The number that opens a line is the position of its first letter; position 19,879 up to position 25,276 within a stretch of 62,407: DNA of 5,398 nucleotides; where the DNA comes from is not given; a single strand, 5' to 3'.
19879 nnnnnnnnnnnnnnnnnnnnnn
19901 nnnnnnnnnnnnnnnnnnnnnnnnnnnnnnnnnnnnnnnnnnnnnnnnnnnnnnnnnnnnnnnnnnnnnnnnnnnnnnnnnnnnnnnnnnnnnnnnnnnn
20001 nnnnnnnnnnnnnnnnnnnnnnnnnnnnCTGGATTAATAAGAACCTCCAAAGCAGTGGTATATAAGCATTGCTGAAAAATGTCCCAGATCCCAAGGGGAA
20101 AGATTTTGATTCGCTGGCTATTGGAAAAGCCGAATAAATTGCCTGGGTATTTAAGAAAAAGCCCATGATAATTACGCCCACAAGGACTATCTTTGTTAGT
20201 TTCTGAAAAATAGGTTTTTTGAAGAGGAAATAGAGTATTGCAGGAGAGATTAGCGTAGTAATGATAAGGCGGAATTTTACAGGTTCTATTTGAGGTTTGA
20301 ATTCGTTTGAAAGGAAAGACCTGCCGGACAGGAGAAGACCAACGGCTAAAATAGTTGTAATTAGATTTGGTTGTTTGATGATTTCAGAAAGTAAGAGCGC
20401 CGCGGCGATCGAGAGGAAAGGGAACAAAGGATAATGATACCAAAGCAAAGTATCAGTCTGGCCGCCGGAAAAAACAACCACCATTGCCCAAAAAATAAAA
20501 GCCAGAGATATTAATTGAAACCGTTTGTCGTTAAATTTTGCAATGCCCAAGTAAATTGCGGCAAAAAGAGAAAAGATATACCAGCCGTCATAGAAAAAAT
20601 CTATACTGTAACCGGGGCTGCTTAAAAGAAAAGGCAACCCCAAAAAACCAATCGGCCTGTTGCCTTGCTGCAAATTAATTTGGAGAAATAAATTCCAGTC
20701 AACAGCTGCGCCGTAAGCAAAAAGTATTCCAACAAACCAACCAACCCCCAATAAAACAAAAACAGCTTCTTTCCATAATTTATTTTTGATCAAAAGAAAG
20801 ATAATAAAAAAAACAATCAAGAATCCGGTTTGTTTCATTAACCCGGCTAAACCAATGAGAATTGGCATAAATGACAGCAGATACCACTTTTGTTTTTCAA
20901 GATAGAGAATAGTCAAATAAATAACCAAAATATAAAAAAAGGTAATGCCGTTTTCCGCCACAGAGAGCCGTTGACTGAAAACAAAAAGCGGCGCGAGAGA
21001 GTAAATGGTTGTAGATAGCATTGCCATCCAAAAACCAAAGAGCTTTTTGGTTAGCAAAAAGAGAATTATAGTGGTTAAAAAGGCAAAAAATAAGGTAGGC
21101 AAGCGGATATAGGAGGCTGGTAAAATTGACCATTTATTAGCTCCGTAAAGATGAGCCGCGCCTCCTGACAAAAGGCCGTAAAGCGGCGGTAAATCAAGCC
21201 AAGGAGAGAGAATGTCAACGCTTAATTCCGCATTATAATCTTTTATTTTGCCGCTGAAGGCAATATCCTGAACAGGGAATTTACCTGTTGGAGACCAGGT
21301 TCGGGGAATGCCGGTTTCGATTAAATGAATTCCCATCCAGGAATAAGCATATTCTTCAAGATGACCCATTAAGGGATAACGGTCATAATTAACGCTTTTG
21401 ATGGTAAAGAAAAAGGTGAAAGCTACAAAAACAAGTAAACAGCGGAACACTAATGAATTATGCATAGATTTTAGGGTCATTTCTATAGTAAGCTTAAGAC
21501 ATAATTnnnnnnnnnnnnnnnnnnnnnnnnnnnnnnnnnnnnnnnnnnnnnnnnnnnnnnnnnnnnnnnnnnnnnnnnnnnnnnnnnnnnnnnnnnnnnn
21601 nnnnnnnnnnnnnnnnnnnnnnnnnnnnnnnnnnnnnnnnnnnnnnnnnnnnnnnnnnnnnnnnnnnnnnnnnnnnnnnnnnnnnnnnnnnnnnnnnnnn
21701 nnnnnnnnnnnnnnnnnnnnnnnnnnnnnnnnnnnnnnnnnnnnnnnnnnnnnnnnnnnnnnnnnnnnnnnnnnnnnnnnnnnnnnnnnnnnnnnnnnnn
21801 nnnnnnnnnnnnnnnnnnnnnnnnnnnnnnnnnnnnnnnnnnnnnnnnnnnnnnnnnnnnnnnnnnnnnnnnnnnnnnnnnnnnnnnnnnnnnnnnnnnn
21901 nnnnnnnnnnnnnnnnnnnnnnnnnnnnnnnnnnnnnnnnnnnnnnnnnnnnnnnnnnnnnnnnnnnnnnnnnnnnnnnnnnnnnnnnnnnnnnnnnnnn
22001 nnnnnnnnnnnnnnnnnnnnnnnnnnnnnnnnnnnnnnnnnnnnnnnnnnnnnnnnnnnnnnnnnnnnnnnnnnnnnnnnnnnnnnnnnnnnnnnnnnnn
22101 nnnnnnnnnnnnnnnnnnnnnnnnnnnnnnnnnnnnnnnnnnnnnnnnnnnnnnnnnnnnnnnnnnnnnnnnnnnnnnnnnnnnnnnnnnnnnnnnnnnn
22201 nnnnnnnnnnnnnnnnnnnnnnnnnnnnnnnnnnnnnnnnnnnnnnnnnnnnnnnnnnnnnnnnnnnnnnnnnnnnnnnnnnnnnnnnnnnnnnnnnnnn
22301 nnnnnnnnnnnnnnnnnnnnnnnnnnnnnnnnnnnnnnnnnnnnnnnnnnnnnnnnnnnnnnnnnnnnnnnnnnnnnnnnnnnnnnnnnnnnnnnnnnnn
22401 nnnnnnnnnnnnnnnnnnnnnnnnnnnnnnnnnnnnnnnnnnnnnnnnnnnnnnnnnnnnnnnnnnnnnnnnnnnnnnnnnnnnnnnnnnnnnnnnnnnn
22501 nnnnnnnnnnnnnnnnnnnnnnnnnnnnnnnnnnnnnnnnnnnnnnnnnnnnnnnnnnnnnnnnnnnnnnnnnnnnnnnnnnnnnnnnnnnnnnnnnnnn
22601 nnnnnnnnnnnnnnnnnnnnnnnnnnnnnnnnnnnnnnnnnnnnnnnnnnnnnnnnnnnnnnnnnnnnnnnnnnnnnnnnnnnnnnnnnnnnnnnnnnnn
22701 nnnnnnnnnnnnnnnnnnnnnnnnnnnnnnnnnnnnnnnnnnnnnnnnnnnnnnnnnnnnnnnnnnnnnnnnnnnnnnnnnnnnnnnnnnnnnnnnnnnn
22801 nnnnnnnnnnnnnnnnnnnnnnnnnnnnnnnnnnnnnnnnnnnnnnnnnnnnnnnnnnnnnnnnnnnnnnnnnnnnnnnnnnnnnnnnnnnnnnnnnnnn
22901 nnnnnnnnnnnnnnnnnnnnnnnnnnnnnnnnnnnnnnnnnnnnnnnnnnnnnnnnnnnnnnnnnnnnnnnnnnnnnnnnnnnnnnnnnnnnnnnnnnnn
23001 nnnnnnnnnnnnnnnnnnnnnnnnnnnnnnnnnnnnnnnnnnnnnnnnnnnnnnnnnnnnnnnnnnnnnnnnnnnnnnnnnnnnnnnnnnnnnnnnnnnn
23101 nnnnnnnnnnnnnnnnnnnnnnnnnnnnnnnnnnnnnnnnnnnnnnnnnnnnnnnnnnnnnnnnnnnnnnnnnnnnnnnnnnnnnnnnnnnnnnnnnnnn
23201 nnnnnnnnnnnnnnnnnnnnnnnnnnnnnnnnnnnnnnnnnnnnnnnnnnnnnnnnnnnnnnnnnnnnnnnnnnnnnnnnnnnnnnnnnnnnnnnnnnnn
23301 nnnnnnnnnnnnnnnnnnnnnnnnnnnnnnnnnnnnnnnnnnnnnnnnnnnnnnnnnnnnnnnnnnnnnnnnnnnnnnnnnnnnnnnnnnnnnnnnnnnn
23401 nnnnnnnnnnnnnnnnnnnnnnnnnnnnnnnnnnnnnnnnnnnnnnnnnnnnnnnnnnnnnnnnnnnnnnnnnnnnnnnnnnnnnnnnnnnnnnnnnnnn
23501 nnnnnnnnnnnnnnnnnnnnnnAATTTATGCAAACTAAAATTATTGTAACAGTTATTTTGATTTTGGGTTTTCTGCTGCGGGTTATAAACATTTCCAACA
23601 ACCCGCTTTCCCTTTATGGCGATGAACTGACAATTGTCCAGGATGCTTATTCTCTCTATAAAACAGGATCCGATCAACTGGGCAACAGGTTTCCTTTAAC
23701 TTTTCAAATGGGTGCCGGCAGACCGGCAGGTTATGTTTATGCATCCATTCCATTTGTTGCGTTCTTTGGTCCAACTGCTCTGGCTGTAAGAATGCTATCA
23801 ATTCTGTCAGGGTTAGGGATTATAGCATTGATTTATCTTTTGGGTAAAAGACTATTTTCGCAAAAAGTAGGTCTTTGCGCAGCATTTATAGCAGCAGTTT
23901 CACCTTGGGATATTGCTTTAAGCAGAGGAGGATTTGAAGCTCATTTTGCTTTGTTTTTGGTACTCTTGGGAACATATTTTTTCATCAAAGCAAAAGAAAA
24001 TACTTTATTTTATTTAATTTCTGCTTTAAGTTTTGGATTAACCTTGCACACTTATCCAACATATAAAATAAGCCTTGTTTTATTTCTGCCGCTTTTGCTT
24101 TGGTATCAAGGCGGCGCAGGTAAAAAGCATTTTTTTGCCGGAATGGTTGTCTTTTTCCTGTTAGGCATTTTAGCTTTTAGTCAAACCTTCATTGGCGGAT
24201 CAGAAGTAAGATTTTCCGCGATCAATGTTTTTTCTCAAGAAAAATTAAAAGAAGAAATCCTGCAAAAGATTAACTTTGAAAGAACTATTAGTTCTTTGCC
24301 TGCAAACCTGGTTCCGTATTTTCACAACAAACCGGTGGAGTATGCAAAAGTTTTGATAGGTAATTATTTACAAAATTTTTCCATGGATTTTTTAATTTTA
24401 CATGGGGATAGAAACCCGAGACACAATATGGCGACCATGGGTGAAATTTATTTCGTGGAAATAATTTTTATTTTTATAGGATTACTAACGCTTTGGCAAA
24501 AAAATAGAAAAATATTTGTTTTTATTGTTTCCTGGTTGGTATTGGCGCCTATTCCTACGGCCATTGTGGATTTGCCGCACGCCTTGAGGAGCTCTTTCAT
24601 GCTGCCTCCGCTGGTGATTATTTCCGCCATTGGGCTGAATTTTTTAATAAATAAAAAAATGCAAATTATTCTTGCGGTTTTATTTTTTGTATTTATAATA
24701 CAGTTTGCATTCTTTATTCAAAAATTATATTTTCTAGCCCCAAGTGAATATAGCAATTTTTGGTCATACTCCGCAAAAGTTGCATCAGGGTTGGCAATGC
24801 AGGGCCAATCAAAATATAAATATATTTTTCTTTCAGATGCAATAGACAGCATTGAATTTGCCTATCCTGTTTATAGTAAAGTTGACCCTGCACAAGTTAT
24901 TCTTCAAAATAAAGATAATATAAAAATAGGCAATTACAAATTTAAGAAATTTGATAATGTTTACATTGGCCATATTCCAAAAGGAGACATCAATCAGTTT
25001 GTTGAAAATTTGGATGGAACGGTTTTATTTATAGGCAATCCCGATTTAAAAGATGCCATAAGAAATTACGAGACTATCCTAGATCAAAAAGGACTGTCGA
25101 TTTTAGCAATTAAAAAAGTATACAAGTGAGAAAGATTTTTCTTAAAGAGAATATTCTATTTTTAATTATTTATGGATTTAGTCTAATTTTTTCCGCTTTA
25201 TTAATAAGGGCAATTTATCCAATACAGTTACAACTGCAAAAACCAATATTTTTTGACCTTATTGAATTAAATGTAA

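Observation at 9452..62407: About 53 kb 'GT-C factory': some 17 polytopic glycosyltransferase-like proteins fed by four polyprenol-P-sugar synthases and two flippases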

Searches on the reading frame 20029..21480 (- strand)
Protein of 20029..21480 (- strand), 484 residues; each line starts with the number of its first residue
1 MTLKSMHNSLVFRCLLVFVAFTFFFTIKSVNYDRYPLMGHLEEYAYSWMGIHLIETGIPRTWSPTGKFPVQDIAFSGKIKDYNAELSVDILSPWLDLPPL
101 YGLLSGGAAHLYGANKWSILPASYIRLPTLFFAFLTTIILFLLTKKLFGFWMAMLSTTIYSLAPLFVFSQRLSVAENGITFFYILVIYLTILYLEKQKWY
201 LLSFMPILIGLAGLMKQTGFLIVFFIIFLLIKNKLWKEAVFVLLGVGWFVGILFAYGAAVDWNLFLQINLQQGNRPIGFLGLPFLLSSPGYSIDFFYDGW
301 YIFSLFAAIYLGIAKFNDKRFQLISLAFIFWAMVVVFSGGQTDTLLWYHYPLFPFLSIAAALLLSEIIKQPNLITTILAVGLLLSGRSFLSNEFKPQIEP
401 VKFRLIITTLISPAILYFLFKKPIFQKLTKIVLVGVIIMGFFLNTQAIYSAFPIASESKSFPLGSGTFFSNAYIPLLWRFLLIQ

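Call 3: search_protein_families(library=pfam, proteins=[window:20029-21480:-], max_evalue=0.01)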
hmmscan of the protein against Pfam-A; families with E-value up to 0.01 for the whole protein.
window:20029-21480:- (484 aa): 2 families
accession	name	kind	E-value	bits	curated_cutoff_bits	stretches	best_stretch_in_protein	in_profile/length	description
PF13231.12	PMT_2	-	1.2e-12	48.8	26.1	1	98-249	3-151/160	Dolichyl-phosphate-mannose-protein mannosyltransferase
PF02366.24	PMT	-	0.00017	21.7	22.7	1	121-268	81-236/245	Dolichyl-phosphate-mannose-protein mannosyltransferase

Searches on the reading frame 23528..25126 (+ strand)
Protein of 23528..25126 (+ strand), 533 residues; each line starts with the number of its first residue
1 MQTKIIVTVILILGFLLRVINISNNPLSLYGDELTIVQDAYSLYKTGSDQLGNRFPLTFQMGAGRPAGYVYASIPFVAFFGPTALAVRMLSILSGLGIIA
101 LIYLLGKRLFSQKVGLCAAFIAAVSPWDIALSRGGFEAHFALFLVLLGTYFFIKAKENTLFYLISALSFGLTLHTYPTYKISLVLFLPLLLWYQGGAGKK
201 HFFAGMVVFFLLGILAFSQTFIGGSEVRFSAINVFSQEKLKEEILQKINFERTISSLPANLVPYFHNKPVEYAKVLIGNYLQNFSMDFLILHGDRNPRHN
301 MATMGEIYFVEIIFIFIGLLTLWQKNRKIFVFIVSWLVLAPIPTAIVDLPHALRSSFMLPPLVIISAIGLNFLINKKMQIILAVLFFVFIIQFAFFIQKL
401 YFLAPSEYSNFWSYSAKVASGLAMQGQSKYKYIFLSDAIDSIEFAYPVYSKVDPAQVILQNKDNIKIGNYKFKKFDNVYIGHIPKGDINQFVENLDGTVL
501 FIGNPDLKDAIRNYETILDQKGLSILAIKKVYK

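Call 3: search_protein_families(library=pfam, proteins=[window:23528-25126:+], max_evalue=0.01)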
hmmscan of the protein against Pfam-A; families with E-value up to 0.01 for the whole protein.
window:23528-25126:+ (533 aa): 1 family
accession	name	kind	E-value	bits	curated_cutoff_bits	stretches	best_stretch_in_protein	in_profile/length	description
PF13231.12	PMT_2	-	7e-10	39.8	26.1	1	76-212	13-153/160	Dolichyl-phosphate-mannose-protein mannosyltransferase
